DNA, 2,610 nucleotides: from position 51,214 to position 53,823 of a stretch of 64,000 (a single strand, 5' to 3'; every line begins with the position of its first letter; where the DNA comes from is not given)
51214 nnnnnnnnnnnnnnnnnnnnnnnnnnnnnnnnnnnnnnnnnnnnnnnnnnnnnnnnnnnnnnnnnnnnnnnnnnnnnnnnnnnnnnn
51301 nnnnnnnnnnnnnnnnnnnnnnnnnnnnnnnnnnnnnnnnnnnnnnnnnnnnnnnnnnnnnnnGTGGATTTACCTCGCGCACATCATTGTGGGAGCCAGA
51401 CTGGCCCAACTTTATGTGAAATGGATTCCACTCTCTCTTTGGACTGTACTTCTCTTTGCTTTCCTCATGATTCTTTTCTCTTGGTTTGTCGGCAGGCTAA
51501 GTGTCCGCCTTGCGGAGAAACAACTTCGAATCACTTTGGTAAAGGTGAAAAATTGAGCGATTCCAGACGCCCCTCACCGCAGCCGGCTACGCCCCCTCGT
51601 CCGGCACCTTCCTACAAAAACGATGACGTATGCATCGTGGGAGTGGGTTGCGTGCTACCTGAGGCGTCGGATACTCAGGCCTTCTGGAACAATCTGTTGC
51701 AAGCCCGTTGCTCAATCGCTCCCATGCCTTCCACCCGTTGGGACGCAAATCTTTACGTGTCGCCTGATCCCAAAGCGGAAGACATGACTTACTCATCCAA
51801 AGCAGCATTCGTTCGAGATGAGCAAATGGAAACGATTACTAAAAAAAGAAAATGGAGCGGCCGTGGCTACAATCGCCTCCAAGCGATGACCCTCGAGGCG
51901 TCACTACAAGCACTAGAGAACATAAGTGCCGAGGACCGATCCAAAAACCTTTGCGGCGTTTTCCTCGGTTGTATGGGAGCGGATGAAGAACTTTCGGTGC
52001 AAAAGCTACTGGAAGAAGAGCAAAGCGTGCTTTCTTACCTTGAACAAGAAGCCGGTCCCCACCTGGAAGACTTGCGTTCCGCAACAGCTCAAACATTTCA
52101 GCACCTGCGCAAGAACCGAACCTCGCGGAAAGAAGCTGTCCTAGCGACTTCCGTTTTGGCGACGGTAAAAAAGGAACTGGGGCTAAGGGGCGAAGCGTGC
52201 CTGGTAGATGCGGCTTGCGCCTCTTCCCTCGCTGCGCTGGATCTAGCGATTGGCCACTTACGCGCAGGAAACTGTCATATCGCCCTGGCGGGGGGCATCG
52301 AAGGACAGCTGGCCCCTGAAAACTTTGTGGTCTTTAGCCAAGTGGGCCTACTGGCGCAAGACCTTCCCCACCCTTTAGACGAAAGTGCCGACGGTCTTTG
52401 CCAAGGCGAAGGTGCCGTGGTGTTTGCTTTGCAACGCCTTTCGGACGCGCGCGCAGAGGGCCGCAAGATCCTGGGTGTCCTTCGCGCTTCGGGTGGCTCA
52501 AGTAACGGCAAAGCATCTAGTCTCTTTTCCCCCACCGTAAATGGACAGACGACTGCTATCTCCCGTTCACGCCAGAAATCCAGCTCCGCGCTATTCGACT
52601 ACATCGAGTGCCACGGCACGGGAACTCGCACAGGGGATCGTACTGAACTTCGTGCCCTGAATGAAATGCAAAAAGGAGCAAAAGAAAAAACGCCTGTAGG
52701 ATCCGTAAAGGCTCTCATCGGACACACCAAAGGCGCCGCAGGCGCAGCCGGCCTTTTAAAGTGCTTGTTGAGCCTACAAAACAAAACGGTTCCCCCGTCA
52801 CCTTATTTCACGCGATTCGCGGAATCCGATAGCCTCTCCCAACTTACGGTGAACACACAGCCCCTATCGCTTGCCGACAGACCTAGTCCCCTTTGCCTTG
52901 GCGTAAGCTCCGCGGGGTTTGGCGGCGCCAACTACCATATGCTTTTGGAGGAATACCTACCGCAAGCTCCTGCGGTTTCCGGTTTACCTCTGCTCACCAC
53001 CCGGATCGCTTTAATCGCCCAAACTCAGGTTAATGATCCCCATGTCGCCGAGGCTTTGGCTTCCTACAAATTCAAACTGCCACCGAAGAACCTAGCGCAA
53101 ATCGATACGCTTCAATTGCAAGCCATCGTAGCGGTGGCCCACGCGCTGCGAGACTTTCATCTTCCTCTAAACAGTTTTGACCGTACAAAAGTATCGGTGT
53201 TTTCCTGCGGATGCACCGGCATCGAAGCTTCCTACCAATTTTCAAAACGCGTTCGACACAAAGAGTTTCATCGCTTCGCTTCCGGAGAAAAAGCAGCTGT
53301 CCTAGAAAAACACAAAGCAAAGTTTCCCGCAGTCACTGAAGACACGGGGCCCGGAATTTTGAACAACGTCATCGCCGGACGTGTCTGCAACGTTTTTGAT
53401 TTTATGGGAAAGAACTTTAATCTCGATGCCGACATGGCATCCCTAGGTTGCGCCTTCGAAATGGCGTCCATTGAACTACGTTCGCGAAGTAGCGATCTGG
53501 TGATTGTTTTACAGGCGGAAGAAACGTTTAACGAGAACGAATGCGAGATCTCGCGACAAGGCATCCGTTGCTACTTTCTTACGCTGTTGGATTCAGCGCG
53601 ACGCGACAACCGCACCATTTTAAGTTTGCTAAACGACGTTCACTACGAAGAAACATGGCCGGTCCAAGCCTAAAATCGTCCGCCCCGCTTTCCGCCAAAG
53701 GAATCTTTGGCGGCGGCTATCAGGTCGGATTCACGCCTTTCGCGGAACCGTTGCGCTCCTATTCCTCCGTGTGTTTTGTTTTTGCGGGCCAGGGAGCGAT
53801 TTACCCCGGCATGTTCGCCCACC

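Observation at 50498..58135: Compact PfaA-like (PUFA-synthase-type) PKS locus with an ATP-grasp ligase and a membrane acyltransferase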

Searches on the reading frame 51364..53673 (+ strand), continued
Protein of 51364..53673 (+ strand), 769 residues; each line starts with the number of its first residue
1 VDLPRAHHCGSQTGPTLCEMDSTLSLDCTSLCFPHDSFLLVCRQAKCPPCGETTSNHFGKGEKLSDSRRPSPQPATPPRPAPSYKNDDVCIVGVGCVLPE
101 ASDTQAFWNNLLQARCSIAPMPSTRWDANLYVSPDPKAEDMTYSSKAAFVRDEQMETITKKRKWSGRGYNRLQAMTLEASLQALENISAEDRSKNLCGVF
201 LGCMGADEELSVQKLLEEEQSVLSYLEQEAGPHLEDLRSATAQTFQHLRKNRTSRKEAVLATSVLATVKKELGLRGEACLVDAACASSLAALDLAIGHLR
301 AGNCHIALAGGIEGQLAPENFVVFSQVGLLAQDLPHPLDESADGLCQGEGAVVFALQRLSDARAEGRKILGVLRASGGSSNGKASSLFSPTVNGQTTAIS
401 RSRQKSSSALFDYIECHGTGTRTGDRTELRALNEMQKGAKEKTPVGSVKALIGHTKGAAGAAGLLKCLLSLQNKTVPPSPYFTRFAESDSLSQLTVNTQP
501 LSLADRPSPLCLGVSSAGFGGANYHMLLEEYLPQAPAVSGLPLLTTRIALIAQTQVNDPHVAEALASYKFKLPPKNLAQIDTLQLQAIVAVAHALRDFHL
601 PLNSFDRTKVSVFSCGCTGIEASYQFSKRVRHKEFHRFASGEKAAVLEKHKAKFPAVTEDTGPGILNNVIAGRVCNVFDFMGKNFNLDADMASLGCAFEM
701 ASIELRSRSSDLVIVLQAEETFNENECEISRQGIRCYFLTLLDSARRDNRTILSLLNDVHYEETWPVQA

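Call 70: find_encoding_contigs(protein=P0199, flank=8000, max_places=1)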
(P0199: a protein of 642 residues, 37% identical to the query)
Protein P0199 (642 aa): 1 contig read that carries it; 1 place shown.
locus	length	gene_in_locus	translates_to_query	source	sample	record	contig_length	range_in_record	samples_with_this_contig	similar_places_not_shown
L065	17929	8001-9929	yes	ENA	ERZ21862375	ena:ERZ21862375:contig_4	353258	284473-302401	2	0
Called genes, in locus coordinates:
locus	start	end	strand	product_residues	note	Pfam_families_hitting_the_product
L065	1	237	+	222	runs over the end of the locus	PF02698:DUF218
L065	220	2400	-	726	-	PF13328:HD_4, PF01966:HD, PF04607:RelA_SpoT, PF02824:TGS, PF19296:RelA_AH, PF28438:RelA_RIS, PF13291:ACT_4, PF22629:ACT_AHAS_ss (weak)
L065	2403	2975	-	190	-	PF00625:Guanylate_kin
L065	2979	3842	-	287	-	PF03755:YicC-like_N, PF08340:YicC-like_C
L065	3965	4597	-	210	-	-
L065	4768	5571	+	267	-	PF03748:FliL (weak)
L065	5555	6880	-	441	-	PF00158:Sigma54_activat, PF14532:Sigma54_activ_2, PF00004:AAA (weak), PF07728:AAA_5 (faint)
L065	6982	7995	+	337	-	-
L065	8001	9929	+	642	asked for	PF00109:ketoacyl-synt, PF02801:Ketoacyl-synt_C, PF16197:KAsynt_C_assoc (weak), PF00109:ketoacyl-synt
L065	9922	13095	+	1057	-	PF00698:Acyl_transf_1, PF00106:adh_short, PF08659:KR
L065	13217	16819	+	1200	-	-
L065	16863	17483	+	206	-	PF03193:RsgA_GTPase (faint), PF00009:GTP_EFTU (faint), PF02421:FeoB_N, PF01926:MMR_HSR1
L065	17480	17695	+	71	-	-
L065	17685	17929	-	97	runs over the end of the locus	-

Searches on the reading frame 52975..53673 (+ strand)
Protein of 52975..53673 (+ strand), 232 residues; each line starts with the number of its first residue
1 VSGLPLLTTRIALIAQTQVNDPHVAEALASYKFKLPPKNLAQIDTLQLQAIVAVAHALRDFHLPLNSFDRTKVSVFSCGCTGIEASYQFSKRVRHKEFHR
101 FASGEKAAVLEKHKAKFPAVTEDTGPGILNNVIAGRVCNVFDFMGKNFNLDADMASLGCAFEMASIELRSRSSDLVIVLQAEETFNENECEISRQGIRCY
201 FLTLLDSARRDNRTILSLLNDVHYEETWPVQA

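Call 21: search_solved_structures(query=window:52975-53673:+, max_evalue=1, show_alignments=2)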
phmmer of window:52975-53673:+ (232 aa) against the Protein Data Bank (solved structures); distinct sequences matched with E-value up to 1: 0.

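Call 30: search_protein_families(library=pfam, proteins=[window:52975-53673:+], max_evalue=0.01)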
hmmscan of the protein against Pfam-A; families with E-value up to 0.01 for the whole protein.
window:52975-53673:+ (232 aa): 1 family
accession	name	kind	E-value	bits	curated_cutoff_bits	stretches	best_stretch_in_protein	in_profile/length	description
PF00109.32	ketoacyl-synt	-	2e-11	44.4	20.8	1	30-185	73-205/252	Beta-ketoacyl synthase, N-terminal domain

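Call 87: search_protein_representatives(protein=window:53005-53670:+)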
Query: 222 residues. Proteins with E-value up to 0.001 (for the whole library): 1735; up to 1e-10: 258; up to 1e-30: 21. The best 150 are listed.
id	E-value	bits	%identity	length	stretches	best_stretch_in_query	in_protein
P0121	4.6e-143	490.2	100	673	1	1-222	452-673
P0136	7.5e-47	175.9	35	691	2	17-216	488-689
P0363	1.2e-45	172.1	44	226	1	22-216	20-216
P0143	1.8e-43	164.9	41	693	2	12-214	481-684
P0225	1.3e-40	155.5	40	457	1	17-216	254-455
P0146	1.8e-40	155.2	40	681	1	14-212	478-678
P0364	5.0e-40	153.7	45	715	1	22-215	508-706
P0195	3.4e-39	150.9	40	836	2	17-200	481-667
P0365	3.8e-38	147.5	32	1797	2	8-201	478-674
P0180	2.3e-37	145.0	36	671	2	1-215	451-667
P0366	2.8e-37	144.7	36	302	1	1-215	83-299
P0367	5.0e-35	137.3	34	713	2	4-216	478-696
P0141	7.3e-35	136.8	38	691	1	3-202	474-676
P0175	9.1e-35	136.5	31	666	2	19-212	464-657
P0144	3.6e-34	134.5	41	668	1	12-192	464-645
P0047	1.6e-16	76.9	40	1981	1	13-192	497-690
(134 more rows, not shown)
